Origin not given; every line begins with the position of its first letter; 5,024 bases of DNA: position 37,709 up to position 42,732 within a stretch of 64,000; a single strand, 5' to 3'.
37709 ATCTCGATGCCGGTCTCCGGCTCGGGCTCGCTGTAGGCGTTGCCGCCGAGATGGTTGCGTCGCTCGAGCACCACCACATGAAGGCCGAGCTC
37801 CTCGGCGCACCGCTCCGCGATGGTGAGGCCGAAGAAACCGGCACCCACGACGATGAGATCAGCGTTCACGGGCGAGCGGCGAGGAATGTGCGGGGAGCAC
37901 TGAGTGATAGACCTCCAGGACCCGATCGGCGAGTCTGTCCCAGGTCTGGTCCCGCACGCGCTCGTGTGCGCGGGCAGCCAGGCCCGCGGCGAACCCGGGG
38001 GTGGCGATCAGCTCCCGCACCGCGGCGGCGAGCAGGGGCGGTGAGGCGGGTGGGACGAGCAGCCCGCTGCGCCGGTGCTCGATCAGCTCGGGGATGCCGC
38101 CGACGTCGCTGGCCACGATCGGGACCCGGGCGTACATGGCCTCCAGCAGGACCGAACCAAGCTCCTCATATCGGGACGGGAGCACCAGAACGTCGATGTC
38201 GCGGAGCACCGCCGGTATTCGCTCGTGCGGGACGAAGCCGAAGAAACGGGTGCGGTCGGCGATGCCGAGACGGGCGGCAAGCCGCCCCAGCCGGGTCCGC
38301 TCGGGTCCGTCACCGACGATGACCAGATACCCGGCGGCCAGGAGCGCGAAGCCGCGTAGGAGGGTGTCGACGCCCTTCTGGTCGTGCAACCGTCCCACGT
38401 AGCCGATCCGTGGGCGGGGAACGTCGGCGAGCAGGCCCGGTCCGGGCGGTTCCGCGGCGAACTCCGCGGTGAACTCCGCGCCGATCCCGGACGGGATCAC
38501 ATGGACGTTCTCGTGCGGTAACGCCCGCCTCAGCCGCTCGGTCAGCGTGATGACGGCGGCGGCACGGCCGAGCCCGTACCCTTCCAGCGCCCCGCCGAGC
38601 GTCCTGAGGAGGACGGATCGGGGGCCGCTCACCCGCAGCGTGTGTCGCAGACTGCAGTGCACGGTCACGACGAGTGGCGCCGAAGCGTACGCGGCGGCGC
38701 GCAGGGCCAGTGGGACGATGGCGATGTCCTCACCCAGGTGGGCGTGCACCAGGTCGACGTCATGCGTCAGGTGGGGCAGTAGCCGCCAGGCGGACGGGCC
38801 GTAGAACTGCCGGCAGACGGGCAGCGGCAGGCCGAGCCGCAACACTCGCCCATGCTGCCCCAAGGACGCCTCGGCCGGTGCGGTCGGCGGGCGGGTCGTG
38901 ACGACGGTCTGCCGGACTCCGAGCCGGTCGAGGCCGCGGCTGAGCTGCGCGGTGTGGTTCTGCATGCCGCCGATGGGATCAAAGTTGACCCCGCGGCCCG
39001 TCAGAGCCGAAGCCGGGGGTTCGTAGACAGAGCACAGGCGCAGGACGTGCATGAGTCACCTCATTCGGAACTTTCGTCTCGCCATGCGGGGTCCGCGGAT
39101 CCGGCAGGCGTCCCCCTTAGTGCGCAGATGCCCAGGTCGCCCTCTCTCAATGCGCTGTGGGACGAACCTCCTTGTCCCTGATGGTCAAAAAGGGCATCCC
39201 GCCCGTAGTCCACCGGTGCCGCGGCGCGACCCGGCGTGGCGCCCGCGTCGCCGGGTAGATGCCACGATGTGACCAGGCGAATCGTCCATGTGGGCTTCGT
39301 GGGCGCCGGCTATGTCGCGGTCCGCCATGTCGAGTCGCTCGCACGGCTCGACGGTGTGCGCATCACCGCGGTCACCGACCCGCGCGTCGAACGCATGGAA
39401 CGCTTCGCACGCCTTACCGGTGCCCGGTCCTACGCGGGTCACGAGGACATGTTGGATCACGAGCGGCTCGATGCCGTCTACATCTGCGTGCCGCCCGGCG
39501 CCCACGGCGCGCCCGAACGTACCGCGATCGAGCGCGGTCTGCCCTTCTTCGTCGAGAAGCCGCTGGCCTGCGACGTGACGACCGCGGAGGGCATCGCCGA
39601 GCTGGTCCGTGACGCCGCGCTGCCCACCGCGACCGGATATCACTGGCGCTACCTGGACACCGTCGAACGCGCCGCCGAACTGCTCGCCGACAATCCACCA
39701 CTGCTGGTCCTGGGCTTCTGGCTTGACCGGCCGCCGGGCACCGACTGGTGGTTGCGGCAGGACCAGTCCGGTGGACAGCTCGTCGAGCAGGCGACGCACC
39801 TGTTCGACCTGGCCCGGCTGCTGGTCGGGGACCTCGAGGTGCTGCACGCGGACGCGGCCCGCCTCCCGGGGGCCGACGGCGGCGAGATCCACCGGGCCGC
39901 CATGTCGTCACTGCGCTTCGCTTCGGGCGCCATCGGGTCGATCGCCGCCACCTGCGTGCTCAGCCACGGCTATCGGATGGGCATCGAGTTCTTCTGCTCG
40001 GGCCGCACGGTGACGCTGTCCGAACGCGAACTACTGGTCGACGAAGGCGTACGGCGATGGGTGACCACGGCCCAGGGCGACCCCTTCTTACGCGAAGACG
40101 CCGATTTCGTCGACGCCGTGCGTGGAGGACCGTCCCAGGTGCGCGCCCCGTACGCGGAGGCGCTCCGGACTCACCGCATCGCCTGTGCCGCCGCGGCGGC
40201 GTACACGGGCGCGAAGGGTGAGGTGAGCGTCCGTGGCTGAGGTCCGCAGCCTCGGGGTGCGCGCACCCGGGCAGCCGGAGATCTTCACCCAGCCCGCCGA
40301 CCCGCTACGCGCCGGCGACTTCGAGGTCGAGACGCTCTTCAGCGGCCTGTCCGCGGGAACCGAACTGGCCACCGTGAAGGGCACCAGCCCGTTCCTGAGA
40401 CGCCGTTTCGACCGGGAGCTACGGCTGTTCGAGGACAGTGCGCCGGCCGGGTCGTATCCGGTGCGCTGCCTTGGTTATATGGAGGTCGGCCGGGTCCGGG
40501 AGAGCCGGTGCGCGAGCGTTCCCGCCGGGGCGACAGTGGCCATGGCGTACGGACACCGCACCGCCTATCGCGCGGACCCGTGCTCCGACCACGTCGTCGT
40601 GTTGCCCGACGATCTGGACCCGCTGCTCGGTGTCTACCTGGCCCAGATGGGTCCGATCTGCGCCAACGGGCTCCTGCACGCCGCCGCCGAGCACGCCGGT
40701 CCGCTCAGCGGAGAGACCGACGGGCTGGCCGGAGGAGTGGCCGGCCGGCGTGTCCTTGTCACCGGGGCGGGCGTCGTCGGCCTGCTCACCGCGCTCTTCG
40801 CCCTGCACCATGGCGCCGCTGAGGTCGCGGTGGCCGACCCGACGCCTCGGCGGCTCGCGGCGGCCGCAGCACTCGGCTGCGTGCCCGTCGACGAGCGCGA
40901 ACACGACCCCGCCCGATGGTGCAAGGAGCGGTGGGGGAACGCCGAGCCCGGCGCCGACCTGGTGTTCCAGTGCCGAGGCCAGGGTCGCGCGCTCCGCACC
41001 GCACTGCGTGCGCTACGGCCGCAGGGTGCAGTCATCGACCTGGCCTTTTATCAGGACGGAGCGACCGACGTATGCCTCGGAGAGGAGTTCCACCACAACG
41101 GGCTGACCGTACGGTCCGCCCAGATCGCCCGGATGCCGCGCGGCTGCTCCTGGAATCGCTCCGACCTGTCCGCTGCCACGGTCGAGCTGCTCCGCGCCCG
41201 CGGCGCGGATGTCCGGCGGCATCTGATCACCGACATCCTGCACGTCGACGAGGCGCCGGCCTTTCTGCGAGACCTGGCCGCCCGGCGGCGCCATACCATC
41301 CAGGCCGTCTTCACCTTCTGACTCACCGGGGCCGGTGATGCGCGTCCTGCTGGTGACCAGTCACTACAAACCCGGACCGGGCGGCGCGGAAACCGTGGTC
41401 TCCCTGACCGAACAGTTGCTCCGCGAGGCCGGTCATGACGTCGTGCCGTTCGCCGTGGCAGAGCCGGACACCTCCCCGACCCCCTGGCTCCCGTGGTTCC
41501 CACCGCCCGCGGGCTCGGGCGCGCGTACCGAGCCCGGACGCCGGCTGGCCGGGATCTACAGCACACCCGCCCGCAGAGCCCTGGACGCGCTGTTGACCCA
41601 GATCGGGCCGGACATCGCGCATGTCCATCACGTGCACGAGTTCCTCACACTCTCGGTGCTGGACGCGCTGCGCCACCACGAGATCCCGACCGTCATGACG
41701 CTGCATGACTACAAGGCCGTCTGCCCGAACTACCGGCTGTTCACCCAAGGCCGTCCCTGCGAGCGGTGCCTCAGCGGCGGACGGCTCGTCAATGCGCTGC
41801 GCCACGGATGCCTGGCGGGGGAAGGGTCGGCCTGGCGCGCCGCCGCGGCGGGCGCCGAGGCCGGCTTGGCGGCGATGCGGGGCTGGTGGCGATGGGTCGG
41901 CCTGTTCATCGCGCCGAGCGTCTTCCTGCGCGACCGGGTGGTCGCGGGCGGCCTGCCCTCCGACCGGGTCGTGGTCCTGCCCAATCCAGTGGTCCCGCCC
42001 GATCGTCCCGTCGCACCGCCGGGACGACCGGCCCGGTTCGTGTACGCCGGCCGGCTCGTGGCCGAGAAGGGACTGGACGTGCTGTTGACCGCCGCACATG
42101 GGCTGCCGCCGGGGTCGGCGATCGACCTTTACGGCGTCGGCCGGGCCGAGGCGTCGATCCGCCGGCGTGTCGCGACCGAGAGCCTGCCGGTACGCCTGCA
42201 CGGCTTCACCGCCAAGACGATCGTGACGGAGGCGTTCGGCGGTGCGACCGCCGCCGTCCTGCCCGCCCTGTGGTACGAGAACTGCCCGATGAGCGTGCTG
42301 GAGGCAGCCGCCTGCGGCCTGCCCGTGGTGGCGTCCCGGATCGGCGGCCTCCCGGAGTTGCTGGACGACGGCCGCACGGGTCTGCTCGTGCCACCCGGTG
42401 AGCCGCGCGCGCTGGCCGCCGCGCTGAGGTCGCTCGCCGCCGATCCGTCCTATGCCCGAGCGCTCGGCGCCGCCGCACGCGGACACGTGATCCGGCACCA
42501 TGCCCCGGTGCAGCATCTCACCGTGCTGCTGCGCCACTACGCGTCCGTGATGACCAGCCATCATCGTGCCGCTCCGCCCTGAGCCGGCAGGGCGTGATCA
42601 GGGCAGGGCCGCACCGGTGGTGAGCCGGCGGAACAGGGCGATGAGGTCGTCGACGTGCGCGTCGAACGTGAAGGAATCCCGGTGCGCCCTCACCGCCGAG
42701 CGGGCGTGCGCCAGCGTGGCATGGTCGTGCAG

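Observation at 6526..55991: Dispersed, expanded KstR2 regulon marked by eight operators over ~50 kb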

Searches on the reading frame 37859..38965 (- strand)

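Call 12: search_protein_families(library=pfam, proteins=[window:37859-38965:-])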
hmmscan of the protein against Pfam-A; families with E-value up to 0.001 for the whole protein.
window:37859-38965:- (368 aa): 6 families
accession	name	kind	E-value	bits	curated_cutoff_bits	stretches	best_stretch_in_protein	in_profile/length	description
PF00534.26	Glycos_transf_1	-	2e-38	132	26.4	1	183-332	14-168/172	Glycosyl transferases group 1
PF13692.12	Glyco_trans_1_4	-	2.7e-37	128.6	27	1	184-321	1-141/142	Glycosyl transferases group 1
PF13439.12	Glyco_transf_4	-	2.9e-17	63.6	28.5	1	2-161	5-166/170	Glycosyltransferase Family 4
PF13579.12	Glyco_trans_4_4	-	7.5e-15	56.1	29.7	1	1-160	3-158/158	Glycosyl transferase 4-like domain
PF20706.3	GT4-conflict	-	2.1e-09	37.3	26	1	88-348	99-384/385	Family 4 Glycosyltransferase in conflict systems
PF13524.12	Glyco_trans_1_2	-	5.3e-05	23.6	25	1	233-350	27-143/144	Glycosyl transferase-like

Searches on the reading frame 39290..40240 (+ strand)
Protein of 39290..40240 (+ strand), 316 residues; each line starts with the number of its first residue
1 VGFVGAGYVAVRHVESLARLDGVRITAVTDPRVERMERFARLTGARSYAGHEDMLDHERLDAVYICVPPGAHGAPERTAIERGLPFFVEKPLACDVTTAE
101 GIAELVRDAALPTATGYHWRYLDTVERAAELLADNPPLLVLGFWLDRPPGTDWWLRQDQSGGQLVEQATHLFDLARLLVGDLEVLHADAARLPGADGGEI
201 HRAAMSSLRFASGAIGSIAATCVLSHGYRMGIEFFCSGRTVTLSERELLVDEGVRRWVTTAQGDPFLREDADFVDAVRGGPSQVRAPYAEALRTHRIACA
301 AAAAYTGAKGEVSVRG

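Call 12: search_protein_families(library=pfam, proteins=[window:39290-40240:+])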
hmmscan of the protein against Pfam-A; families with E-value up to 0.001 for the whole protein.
window:39290-40240:+ (316 aa): 4 families
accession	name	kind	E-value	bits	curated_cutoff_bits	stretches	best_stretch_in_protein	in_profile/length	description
PF01408.29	GFO_IDH_MocA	-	3.3e-22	79.9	24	1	2-109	4-112/120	Oxidoreductase family, NAD-binding Rossmann fold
PF22725.1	GFO_IDH_MocA_C3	-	1.4e-13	51.4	27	1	145-238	25-120/124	GFO/IDH/MocA C-terminal domain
PF08635.15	ox_reductase_C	-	2.6e-07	30.9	22.5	1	151-191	37-76/142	Putative oxidoreductase C terminal domain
PF02894.22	GFO_IDH_MocA_C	-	7.7e-06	26.3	22.9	1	152-227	31-108/218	Oxidoreductase family, C-terminal alpha/beta domain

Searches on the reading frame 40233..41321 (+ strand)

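Call 12: search_protein_families(library=pfam, proteins=[window:40233-41321:+])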
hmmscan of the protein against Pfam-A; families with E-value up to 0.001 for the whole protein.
window:40233-41321:+ (362 aa): 3 families
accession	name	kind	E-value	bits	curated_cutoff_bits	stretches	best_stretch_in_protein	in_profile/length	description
PF00107.32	ADH_zinc_N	-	6.2e-13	49.3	31.8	1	182-297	2-108/129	Zinc-binding dehydrogenase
PF16912.11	Glu_dehyd_C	-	3.8e-07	30.3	34.9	1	172-283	32-142/211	Glucose dehydrogenase C-terminus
PF01262.27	AlaDh_PNT_C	-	5.3e-05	23.2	23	1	151-213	5-69/214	Alanine dehydrogenase/PNT, C-terminal domain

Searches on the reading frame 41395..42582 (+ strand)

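Call 12: search_protein_families(library=pfam, proteins=[window:41395-42582:+])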
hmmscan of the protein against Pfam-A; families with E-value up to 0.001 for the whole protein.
window:41395-42582:+ (395 aa): 5 families
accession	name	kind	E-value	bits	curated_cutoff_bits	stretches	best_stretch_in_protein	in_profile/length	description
PF13692.12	Glyco_trans_1_4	-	2.3e-28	99.7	27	1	214-350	3-142/142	Glycosyl transferases group 1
PF00534.26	Glycos_transf_1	-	3.7e-27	95.4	26.4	1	208-362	11-170/172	Glycosyl transferases group 1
PF13439.12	Glyco_transf_4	-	5.3e-12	46.5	28.5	1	9-199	15-166/170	Glycosyltransferase Family 4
PF13524.12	Glyco_trans_1_2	-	4.7e-11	43.3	25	1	297-378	63-142/144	Glycosyl transferase-like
PF20706.3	GT4-conflict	-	1.4e-05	24.8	26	1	199-361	180-368/385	Family 4 Glycosyltransferase in conflict systems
